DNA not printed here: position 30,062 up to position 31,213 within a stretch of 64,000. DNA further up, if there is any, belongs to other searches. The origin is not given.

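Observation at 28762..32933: Flotillin/SPFH gene followed by three tandem paralogous membrane proteins of unknown function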

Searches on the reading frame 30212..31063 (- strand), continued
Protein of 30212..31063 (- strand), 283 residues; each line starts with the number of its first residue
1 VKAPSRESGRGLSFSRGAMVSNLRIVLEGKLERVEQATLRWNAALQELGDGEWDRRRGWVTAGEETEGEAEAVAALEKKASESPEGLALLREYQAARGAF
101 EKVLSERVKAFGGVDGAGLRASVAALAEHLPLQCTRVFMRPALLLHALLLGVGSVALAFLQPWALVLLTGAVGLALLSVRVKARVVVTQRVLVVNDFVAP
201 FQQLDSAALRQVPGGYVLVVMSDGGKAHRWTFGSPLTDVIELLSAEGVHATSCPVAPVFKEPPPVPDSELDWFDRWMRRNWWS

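Call 53: find_encoding_contigs(protein=P0227, flank=6000, max_places=1)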
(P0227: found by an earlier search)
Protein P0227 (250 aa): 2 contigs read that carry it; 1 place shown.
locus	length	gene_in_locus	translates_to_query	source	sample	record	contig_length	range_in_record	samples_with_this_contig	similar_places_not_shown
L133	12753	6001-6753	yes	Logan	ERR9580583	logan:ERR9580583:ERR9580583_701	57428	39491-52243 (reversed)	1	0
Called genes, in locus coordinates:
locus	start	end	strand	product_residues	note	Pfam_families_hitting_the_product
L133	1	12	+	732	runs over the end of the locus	PF02897:Peptidase_S9_N, PF00326:Peptidase_S9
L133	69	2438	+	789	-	PF02190:LON_substr_bdg, PF00004:AAA, PF07724:AAA_2 (weak), PF07728:AAA_5 (weak), PF22667:Lon_lid, PF05362:Lon_C, PF13541:ChlI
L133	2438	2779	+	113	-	-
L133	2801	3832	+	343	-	PF13462:Thioredoxin_4, PF01323:DSBA, PF13098:Thioredoxin_2 (weak)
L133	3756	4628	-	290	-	PF04116:FA_hydroxylase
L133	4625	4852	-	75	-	-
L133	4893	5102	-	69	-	-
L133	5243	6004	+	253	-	-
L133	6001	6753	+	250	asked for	-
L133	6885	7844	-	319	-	PF08240:ADH_N, PF00107:ADH_zinc_N, PF13602:ADH_zinc_N_2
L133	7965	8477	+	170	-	PF02622:DUF179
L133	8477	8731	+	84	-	PF01722:BolA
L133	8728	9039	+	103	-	PF00462:Glutaredoxin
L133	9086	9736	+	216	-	PF00174:Oxidored_molyb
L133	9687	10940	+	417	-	-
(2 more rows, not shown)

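Call 66: fold_search(model_id=the predicted structure, library=pdb)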
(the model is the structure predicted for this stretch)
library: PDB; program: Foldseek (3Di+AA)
matches with E <= 10: 579; with E <= 0.001: 0
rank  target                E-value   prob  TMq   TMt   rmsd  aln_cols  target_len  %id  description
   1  5umr                  1.3e-02  1.00  0.23  0.54   3.3        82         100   12  Crystal structure of N-terminal domain of human FACT complex subunit SSRP1 (released 2018-01-31)
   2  5umu_A                2.4e-02  0.99  0.24  0.25   6.0       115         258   14  Crystal structure of the middle double PH domain of human FACT complex subunit SPT16 (released 2018-01-31)
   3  7xsx_k                2.9e-02  1.00  0.24  0.15   2.4        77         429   13  RNA polymerase II elongation complex transcribing a nucleosome (EC49) (released 2022-09-07)
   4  6l1r                  3.2e-02  1.00  0.24  0.56   2.9        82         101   11  Crystal structure of N-terminal domain of human SSRP1 (released 2020-09-30)
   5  7xti_k                3.8e-02  1.00  0.23  0.15   3.4        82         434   11  RNA polymerase II elongation complex transcribing a nucleosome (EC58hex) (released 2022-10-12)
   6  7nky_Q                4.0e-02  0.98  0.24  0.16   6.6       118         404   15  RNA Polymerase II-Spt4/5-nucleosome-FACT structure (released 2021-07-07)
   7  9s3g_k                4.4e-02  1.00  0.22  0.15   3.2        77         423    6  State 1 MAP3 RNA Pol II activated elongation complex with SETD2 and upstream hexasome (released 2025-11-12)
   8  9eh2_x                5.8e-02  0.96  0.23  0.13   6.1       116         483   13  RNA polymerase II-DSIF-SPT6-PAF1c-TFIIS-IWS1-SETD2-FACT nucleosome upstream (released 2024-12-18)
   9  6upk_G                6.1e-02  1.00  0.23  0.15   2.7        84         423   15  Structure of FACT_subnucleosome complex 1 (released 2019-12-11)
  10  7wi3_E                6.9e-02  0.90  0.16  0.44  10.7        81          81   12  Cryo-EM structure of E.Coli FtsH-HflkC AAA protease complex (released 2022-06-01)
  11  9eh2_y                7.7e-02  1.00  0.24  0.15   2.9        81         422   11  RNA polymerase II-DSIF-SPT6-PAF1c-TFIIS-IWS1-SETD2-FACT nucleosome upstream (released 2024-12-18)
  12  4tyz_A                1.1e-01  1.00  0.22  0.51   2.1        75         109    9  Crystal structure of the C-terminal domain of an unknown protein from Leishmania infantum (released 2014-08-06)
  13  2gcj_C                1.2e-01  1.00  0.24  0.27   2.0        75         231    8  Crystal Structure of the Pob3 middle domain (released 2006-05-23)
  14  4wj7_D                1.3e-01  1.00  0.23  0.46   2.2        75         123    9  CCM2 PTB domain in complex with KRIT1 NPxY/F3 (released 2014-12-24)
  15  4wj7_C                1.3e-01  1.00  0.23  0.44   2.3        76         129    9  CCM2 PTB domain in complex with KRIT1 NPxY/F3 (released 2014-12-24)
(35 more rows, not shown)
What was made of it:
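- Foldseek agrees on the fold, with probabilities near 1.0 but weak E-values (call 66).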

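Call 81: list_cluster_members(proteins=[P0125, P0126, P0127, P0129, P0132, P0135, P0146, P0155, P0160, P0168])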
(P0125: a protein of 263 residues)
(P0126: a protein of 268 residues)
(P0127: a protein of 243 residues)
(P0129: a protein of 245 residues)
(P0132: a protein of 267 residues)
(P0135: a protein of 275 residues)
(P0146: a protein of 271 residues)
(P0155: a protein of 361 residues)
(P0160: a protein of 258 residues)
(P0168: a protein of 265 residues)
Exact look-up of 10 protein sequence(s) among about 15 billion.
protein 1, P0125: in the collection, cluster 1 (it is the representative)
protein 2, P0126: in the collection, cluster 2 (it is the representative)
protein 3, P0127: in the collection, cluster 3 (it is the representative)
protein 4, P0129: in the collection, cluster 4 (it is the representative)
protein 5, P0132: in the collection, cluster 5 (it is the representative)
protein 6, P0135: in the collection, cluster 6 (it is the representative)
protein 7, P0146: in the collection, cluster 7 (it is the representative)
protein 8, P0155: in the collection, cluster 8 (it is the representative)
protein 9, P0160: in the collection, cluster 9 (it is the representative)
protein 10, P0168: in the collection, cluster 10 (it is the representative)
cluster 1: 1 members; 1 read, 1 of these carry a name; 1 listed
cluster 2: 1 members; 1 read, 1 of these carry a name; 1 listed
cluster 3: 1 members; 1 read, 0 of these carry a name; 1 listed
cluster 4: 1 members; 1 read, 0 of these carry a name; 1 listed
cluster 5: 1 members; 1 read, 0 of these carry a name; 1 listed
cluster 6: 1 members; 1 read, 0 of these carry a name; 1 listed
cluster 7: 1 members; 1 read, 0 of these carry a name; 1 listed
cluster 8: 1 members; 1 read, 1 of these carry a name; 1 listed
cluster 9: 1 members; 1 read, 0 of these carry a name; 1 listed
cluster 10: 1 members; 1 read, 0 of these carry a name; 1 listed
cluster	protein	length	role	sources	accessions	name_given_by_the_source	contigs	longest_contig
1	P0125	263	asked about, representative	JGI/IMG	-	hypothetical protein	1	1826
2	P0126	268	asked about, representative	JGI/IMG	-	hypothetical protein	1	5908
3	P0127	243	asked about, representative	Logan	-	-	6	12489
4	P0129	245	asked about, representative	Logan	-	-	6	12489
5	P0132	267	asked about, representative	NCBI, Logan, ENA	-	-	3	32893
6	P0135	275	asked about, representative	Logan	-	-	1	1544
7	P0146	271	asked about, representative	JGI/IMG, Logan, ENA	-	-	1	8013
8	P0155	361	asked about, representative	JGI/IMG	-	hypothetical protein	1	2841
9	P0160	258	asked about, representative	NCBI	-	-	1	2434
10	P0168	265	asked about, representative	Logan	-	-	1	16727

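Call 82: find_encoding_contigs(protein=P0126, flank=6000, max_places=2)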
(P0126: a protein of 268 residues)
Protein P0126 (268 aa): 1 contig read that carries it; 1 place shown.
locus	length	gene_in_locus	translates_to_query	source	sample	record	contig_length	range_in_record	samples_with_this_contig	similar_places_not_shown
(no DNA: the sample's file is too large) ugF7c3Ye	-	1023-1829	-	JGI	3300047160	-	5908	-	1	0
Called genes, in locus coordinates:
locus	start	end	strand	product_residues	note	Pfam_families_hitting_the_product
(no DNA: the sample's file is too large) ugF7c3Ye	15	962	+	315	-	PF01145:Band_7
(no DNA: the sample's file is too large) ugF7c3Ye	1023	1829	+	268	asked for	-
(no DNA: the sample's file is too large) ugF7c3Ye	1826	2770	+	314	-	-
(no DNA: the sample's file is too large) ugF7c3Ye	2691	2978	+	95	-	-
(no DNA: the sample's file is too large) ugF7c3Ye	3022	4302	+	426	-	PF01082:Cu2_monooxygen, PF03712:Cu2_monoox_C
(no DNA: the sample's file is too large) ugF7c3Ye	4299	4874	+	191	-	-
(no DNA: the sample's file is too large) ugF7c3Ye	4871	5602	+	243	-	-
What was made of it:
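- The flotillin-to-C-type link and the 60-nt spacer persist to a relative whose C-type is only 44% identical and whose downstream genes differ (call 82).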

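Call 83: find_encoding_contigs(protein=P0125, flank=3000, max_places=2)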
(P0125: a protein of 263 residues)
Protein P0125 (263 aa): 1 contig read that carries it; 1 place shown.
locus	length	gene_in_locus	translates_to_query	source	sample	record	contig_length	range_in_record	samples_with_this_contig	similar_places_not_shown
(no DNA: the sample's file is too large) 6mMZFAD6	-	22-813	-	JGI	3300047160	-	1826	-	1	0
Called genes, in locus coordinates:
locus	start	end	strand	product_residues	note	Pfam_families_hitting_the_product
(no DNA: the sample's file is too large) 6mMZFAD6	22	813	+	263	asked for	-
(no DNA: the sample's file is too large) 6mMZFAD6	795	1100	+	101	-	-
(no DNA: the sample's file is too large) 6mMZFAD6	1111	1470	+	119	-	-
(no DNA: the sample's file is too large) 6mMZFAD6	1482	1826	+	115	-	?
